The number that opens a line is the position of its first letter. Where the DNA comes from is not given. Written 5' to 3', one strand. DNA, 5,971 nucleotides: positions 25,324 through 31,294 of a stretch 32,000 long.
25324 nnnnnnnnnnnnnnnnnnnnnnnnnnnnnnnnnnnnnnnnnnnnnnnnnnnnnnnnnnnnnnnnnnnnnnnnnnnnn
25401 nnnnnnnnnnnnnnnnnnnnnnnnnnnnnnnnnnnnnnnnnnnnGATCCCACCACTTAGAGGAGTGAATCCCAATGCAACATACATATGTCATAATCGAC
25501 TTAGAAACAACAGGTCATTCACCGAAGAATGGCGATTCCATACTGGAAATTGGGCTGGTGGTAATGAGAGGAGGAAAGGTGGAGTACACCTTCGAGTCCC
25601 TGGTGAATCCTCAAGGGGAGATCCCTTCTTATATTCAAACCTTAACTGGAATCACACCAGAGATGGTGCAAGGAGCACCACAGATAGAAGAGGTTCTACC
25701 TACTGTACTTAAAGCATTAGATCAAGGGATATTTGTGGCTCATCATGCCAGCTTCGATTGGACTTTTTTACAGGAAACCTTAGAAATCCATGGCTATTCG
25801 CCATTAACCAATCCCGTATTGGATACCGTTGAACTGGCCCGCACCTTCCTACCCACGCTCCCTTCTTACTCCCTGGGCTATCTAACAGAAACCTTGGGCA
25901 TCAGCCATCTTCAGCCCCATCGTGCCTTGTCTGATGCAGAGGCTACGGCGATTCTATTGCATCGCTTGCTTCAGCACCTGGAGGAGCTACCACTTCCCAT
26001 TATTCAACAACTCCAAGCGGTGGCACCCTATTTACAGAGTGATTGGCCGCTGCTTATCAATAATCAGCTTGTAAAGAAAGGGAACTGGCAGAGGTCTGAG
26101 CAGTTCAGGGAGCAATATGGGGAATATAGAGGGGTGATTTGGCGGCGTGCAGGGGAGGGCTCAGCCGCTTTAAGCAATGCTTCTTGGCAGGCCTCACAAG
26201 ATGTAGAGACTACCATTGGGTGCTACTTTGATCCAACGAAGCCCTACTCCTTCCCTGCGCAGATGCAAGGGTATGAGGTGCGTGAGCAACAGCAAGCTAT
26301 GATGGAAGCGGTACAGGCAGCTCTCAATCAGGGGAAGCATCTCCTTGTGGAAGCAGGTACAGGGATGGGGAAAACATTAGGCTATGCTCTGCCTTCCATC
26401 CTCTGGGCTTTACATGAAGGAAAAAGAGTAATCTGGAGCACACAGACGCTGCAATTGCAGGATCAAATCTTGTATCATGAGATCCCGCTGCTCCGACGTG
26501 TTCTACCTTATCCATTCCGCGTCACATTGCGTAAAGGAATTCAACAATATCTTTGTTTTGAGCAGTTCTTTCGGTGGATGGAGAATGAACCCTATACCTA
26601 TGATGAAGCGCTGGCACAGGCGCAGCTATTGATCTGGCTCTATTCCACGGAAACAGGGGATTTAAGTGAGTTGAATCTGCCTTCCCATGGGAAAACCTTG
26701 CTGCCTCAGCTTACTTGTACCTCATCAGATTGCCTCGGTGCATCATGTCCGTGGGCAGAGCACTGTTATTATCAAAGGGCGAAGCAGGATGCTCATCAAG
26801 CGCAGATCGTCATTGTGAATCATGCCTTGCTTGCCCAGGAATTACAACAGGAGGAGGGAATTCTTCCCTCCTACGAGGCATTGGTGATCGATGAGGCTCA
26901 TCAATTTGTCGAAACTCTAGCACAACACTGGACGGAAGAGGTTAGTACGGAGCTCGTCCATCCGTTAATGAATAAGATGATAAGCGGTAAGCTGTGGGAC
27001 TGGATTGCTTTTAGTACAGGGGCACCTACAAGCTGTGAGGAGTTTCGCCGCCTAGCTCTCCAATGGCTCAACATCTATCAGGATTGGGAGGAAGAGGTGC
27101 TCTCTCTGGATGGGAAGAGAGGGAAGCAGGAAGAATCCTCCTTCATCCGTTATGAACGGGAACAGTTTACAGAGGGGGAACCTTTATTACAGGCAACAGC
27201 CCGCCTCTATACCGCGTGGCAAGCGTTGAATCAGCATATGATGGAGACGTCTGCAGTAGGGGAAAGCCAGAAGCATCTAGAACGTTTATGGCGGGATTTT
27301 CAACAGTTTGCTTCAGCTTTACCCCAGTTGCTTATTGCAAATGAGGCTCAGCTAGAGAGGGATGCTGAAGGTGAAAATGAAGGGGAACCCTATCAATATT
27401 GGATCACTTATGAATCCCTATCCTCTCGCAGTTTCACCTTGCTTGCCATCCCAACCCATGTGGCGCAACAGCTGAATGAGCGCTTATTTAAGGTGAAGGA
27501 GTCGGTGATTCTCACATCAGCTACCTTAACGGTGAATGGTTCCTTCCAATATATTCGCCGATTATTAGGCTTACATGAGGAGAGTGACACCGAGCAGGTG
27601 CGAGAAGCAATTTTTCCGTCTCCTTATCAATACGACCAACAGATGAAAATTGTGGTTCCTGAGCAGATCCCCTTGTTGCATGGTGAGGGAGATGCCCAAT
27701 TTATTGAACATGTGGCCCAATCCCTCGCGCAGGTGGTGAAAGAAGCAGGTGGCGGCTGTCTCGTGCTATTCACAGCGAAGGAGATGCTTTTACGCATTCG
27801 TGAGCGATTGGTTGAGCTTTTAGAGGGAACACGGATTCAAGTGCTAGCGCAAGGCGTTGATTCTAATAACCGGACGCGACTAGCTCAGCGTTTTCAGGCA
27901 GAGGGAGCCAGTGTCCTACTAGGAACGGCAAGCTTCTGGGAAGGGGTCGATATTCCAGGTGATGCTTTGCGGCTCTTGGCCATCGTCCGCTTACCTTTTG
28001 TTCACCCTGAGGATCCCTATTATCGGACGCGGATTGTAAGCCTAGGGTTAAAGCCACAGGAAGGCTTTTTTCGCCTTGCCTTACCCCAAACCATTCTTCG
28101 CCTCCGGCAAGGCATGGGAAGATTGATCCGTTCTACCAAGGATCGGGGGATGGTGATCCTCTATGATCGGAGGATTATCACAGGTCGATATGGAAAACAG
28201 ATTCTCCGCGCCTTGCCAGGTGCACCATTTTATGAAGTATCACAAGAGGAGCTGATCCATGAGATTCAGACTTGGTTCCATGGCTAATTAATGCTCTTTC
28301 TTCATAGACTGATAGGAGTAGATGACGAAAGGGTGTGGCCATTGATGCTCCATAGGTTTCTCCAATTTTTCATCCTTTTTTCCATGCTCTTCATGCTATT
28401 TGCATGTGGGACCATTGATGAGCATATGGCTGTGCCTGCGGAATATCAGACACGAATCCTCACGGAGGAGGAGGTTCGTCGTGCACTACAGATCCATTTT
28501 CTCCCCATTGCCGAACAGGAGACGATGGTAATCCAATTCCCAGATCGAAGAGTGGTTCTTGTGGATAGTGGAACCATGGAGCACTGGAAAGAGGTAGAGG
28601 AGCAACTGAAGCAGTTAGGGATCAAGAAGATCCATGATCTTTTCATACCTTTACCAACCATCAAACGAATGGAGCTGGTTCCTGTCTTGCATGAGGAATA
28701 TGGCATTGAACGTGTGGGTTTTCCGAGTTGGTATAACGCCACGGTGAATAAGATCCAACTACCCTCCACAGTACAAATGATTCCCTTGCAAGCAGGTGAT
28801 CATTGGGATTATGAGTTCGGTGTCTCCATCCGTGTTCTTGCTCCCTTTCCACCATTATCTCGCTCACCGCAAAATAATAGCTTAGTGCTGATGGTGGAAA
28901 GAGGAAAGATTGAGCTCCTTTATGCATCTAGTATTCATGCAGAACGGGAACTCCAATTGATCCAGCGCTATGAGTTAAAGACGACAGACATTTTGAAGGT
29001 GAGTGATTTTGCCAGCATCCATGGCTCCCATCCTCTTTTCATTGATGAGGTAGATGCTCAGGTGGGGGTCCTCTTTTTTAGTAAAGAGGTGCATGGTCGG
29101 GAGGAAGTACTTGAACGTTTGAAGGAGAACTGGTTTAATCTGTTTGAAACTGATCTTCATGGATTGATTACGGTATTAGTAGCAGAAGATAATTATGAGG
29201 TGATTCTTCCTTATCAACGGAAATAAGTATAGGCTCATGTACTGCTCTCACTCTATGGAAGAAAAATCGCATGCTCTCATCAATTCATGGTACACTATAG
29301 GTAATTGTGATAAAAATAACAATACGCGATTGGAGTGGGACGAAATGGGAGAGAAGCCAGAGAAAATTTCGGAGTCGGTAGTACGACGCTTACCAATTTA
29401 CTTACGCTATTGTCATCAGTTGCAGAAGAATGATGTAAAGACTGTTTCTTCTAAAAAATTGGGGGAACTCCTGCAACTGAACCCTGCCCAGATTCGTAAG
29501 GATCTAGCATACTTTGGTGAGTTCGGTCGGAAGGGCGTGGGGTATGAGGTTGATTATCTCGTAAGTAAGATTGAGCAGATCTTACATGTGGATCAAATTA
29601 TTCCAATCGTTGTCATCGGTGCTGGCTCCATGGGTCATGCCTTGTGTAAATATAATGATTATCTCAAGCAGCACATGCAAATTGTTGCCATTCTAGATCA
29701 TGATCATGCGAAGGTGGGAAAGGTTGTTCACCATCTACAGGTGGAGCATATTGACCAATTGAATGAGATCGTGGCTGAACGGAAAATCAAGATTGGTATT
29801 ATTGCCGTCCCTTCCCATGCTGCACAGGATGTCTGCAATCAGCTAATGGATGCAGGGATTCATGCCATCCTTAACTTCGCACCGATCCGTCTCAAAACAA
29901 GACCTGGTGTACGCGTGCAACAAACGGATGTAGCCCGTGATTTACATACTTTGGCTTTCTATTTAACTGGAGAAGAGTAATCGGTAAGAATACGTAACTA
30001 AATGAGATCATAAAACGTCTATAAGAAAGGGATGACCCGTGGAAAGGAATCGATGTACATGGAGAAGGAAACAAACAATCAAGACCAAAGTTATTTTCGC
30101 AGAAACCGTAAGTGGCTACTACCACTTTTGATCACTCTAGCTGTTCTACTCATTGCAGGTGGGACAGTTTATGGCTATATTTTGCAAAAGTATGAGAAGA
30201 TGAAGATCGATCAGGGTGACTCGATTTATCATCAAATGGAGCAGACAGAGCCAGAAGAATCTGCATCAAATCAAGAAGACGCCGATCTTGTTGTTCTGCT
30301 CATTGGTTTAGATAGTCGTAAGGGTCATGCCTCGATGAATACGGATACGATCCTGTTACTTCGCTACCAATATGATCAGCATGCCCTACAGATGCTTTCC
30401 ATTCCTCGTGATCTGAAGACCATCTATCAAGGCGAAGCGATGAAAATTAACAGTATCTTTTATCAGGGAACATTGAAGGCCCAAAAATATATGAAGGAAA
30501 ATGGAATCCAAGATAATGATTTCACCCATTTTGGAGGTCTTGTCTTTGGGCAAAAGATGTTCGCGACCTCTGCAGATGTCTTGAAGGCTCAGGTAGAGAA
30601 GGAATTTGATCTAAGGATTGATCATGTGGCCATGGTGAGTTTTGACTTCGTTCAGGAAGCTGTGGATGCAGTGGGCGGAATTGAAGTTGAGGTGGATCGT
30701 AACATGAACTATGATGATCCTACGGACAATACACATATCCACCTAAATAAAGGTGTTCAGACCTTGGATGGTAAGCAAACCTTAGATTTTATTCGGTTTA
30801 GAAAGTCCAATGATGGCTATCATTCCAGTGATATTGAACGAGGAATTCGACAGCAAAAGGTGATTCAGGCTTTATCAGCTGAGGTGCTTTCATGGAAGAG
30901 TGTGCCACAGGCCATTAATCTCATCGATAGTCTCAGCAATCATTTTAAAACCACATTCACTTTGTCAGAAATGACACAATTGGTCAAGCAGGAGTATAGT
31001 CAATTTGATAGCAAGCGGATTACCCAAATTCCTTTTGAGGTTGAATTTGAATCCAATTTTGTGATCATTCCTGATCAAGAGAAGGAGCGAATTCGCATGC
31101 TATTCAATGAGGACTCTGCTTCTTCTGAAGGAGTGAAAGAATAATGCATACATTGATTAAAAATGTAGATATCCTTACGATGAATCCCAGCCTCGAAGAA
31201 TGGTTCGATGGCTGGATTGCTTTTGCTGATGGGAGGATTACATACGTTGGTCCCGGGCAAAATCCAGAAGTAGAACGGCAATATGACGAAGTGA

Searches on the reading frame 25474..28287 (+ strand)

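Call 76: search_protein_families(library=pfam, proteins=[window:25474-28287:+], max_evalue=0.00001)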
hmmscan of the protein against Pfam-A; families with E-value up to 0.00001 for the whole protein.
window:25474-28287:+ (937 aa): 4 families
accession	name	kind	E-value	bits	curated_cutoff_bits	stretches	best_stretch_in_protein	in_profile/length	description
PF13307.12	Helicase_C_2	-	2.1e-38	132.4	25.3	1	752-915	2-168/170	Helicase C-terminal domain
PF00929.31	RNase_T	-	5.1e-37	128.4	24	1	6-161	1-163/164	Exonuclease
PF00270.35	DEAD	-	1.8e-14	54.3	26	0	278-333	6-62/167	DEAD/DEAH box helicase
PF04851.21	ResIII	-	2.7e-08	34.3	22.5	0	268-332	3-69/164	Type III restriction enzyme, res subunit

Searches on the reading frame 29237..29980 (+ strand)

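Call 76: search_protein_families(library=pfam, proteins=[window:29237-29980:+], max_evalue=0.00001)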
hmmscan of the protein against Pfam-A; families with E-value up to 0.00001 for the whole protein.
window:29237-29980:+ (247 aa): 3 families
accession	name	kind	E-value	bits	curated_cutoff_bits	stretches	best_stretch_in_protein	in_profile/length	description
PF06971.19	Put_DNA-bind_N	-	2e-19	69.8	27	1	43-90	1-48/49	Putative DNA-binding protein N-terminus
PF02629.25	CoA_binding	-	9.3e-19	68.4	22.3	1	121-216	3-96/97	CoA binding domain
PF01408.29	GFO_IDH_MocA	-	4.9e-11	43.8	24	1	124-212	3-91/120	Oxidoreductase family, NAD-binding Rossmann fold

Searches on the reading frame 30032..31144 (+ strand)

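Call 76: search_protein_families(library=pfam, proteins=[window:30032-31144:+], max_evalue=0.00001)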
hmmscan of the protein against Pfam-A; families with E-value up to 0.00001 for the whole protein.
window:30032-31144:+ (370 aa): 1 family
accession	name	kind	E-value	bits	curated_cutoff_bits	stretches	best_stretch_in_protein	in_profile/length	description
PF03816.19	LytR_cpsA_psr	-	1.8e-30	106.5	24.6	1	103-285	1-148/150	LytR_cpsA_psr family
